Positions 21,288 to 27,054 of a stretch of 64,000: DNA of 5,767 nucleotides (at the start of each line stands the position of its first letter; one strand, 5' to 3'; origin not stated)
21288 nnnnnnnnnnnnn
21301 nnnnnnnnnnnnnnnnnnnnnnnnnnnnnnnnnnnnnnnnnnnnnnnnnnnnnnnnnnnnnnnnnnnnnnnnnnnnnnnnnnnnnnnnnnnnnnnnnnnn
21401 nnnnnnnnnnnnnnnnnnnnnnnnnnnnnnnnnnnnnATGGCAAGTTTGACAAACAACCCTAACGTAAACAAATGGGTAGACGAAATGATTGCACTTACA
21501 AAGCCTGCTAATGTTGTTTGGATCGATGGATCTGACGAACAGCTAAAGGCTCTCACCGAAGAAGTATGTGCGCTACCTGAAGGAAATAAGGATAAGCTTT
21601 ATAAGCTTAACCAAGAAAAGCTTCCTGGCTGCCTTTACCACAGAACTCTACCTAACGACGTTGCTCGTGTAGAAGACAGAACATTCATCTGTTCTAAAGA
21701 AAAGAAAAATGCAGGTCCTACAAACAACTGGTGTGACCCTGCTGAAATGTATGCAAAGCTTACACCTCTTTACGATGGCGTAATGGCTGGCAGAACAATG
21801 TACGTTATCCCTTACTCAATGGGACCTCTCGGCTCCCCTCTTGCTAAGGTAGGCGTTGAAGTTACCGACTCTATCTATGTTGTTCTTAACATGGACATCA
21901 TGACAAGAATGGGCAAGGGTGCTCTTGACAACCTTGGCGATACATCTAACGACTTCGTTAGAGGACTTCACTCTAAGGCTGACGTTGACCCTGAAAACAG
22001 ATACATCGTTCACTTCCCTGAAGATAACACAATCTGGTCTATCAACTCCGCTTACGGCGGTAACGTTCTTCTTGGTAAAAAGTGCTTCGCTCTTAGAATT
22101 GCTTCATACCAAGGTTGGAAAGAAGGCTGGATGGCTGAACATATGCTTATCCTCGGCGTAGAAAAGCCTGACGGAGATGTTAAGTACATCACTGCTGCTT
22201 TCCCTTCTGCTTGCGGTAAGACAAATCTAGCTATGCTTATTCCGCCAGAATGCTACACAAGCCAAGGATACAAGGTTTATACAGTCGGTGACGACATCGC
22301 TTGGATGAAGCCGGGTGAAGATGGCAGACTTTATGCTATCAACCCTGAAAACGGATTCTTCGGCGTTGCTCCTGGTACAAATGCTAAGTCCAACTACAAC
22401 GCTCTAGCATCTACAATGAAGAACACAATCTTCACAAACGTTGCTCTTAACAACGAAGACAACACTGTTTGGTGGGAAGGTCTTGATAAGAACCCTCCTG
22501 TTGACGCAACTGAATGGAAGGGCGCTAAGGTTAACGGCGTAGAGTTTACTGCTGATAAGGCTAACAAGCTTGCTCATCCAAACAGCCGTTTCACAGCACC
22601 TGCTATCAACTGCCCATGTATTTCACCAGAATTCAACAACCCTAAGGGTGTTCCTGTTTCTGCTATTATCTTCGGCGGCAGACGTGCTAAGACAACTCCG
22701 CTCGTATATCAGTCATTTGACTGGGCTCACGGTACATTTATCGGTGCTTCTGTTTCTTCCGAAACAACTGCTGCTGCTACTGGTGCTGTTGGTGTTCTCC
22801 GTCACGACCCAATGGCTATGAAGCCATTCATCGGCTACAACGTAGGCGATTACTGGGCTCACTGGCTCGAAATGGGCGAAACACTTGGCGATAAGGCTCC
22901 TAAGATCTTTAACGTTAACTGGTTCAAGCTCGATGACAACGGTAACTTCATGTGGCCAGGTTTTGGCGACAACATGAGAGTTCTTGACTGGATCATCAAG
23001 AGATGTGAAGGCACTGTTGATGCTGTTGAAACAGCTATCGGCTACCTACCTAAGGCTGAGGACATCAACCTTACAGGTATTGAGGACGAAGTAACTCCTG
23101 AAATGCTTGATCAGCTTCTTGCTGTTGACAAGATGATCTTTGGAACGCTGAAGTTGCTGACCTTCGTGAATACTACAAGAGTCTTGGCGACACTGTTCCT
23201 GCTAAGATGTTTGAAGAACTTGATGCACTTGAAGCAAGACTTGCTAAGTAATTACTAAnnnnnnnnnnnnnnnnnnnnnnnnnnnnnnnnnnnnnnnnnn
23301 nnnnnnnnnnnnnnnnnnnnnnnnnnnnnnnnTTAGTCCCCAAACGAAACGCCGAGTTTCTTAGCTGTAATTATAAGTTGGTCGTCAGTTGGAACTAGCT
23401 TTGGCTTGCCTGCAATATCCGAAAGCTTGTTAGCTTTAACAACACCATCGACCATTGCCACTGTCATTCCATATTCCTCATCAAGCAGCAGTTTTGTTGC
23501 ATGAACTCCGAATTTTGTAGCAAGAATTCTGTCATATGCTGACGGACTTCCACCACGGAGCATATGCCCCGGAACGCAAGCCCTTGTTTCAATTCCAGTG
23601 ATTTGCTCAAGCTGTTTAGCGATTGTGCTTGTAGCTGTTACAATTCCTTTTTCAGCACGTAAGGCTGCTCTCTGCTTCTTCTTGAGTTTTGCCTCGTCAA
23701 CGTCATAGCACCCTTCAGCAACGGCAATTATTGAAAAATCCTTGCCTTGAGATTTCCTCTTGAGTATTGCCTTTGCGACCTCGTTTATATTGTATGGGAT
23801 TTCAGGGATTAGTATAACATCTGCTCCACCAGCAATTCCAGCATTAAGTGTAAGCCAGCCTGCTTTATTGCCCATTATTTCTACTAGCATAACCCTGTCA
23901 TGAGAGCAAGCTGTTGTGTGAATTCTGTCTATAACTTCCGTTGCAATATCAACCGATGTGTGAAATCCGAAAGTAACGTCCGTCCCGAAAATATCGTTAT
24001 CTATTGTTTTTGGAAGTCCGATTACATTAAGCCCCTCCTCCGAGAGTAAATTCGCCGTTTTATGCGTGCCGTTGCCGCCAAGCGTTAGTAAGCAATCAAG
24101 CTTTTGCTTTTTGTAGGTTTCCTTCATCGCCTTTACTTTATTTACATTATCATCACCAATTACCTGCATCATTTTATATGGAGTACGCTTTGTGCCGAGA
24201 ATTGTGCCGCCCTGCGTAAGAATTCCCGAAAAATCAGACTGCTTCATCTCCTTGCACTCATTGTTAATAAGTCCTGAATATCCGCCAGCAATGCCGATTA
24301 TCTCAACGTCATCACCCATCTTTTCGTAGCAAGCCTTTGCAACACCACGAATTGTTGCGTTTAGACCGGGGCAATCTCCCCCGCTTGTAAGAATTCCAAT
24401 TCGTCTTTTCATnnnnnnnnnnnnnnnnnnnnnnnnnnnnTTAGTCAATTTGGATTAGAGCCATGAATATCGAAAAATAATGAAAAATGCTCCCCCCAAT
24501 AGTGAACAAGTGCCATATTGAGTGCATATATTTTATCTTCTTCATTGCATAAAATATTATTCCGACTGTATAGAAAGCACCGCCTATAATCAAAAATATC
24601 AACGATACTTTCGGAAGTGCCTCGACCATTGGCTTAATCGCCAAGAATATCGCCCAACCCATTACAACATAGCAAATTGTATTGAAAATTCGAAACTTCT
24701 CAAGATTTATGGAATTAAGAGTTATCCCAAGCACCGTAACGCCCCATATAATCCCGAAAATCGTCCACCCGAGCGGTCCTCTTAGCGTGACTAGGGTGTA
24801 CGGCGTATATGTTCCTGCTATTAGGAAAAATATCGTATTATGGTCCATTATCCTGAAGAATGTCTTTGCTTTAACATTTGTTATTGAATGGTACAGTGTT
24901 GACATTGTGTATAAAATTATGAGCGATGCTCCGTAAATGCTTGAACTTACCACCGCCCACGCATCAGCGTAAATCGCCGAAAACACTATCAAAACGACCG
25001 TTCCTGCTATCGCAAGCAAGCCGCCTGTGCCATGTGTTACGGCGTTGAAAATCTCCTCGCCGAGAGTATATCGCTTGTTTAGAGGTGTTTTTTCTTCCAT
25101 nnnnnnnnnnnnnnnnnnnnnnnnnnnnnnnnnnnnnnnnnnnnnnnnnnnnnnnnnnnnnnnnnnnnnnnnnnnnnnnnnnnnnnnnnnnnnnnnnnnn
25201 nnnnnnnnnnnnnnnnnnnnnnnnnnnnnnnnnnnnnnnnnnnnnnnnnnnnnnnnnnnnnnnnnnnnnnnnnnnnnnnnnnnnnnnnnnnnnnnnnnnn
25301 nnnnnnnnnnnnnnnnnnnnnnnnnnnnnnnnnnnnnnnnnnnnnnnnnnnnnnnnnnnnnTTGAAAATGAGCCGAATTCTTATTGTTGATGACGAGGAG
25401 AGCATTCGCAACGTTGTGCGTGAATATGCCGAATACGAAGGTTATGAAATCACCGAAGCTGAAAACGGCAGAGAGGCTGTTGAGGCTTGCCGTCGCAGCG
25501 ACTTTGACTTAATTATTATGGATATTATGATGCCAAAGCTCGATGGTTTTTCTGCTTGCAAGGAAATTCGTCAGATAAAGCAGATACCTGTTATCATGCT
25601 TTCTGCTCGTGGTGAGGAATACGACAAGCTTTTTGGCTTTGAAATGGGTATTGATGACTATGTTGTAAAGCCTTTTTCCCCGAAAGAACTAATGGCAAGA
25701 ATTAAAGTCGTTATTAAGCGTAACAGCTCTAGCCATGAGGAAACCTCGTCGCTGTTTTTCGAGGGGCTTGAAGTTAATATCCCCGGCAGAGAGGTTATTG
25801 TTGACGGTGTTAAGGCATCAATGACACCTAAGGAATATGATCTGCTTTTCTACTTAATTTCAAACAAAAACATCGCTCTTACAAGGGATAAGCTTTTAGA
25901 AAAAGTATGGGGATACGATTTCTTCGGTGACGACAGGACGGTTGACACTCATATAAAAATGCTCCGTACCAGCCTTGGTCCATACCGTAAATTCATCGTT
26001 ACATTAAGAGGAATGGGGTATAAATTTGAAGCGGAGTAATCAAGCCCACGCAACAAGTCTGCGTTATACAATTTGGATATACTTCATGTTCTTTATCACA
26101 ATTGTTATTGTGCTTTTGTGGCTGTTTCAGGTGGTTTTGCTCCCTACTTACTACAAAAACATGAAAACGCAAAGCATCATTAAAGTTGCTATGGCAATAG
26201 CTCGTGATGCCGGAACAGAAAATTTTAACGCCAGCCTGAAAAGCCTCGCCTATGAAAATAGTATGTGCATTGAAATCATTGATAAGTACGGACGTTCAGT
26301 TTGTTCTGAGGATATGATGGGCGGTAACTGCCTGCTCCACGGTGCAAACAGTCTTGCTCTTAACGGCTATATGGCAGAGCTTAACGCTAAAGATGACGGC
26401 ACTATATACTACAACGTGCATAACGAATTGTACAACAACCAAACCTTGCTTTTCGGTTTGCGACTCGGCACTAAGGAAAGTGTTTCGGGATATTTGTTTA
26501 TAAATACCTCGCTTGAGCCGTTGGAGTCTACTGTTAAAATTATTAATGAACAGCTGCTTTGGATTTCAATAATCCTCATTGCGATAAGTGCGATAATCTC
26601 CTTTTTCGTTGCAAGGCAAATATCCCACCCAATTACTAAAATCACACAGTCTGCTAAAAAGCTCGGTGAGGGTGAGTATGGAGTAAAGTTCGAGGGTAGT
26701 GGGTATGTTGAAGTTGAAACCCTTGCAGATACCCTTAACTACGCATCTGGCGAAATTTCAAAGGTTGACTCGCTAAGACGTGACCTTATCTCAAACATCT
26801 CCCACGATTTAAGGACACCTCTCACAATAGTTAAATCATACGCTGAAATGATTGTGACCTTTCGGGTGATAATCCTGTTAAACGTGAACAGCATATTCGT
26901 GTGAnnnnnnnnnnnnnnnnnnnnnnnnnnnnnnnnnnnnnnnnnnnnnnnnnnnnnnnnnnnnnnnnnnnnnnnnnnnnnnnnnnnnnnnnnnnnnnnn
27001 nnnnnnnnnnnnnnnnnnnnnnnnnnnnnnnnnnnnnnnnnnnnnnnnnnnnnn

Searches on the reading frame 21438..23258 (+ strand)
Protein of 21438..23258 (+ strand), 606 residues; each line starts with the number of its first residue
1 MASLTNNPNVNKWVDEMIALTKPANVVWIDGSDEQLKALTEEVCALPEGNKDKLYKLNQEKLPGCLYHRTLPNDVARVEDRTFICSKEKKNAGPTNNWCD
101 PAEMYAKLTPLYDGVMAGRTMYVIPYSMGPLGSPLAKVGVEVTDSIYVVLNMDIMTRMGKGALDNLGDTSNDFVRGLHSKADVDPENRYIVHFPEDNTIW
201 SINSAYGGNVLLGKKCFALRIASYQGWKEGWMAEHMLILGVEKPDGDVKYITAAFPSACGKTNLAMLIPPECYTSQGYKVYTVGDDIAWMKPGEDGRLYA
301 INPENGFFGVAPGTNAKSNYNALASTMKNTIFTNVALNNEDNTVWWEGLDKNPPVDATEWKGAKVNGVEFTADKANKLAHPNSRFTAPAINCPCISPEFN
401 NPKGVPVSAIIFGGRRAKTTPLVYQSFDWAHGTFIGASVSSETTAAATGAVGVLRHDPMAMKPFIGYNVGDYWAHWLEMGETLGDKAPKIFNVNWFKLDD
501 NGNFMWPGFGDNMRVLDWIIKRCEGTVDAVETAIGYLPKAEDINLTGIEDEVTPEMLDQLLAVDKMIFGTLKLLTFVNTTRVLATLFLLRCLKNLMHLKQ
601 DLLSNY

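Call 24: search_protein_families(library=pfam, proteins=[window:21438-23258:+])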
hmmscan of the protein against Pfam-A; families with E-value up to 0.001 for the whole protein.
window:21438-23258:+ (606 aa): 2 families
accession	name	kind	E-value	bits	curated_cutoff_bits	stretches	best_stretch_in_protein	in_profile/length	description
PF00821.23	PEPCK_GTP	-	9.6e-153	508.6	23.8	1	231-565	1-322/357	Phosphoenolpyruvate carboxykinase C-terminal P-loop domain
PF17297.7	PEPCK_N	-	2.6e-85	285.9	23.8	1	12-226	1-217/218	Phosphoenolpyruvate carboxykinase N-terminal domain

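Call 51: find_encoding_contigs(protein=window:21438-23258:+, flank=3000, max_places=4)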
Protein window:21438-23258:+ (606 aa): no gene with exactly this product is on record in the collection.

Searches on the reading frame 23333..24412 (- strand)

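Call 24: search_protein_families(library=pfam, proteins=[window:23333-24412:-])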
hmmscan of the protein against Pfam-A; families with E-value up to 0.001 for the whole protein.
window:23333-24412:- (359 aa): 1 family
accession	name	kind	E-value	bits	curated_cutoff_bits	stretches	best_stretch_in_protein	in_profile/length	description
PF00365.25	PFK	-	5.2e-104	347.9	30.9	1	4-309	1-277/277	Phosphofructokinase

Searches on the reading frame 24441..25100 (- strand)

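Call 24: search_protein_families(library=pfam, proteins=[window:24441-25100:-])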
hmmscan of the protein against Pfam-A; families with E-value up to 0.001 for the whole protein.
window:24441-25100:- (219 aa): 1 family
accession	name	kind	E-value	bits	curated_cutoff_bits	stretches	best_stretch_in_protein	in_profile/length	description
PF03006.26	HlyIII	-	2.7e-43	148.7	26.2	1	13-208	3-224/224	Haemolysin-III related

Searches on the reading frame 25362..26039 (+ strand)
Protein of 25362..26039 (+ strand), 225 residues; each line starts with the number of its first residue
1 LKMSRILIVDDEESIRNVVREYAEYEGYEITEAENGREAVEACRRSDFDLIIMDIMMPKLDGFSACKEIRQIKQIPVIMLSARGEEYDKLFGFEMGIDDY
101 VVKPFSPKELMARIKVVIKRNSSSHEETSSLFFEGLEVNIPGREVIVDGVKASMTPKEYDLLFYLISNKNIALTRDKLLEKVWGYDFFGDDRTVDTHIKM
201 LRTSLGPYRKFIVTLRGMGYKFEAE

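Call 25: search_protein_families(library=pfam, proteins=[window:25362-26039:+])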
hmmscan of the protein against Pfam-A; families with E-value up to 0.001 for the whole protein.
window:25362-26039:+ (225 aa): 3 families
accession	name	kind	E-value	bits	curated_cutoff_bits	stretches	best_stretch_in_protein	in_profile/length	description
PF00072.30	Response_reg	-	1.4e-33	115.8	30.2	1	6-115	1-111/111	Response regulator receiver domain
PF00486.34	Trans_reg_C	-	6.8e-24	84.2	26.2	1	152-222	4-77/77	Transcriptional regulatory protein, C terminal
PF23198.2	PDE8A_N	-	6.8e-05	23.2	29.6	1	6-74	13-82/147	PDE8A-like, N-terminal domain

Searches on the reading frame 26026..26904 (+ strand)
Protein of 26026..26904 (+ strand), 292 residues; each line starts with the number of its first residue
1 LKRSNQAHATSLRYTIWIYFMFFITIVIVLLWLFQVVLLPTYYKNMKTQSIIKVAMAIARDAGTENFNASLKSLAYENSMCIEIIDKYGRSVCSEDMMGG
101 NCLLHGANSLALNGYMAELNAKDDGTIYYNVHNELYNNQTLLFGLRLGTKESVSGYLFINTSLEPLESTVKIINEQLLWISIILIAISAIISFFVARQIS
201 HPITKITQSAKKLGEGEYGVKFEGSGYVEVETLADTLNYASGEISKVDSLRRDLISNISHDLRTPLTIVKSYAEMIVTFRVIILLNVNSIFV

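Call 25: search_protein_families(library=pfam, proteins=[window:26026-26904:+])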
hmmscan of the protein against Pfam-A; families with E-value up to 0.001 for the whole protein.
window:26026-26904:+ (292 aa): 2 families
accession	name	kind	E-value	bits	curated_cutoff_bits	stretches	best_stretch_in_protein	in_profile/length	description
PF00512.31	HisKA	-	1.4e-07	31.9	26.9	1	251-276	2-27/66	His Kinase A (phospho-acceptor) domain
PF00672.30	HAMP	-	9.4e-07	29.5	25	1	194-244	1-51/53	HAMP domain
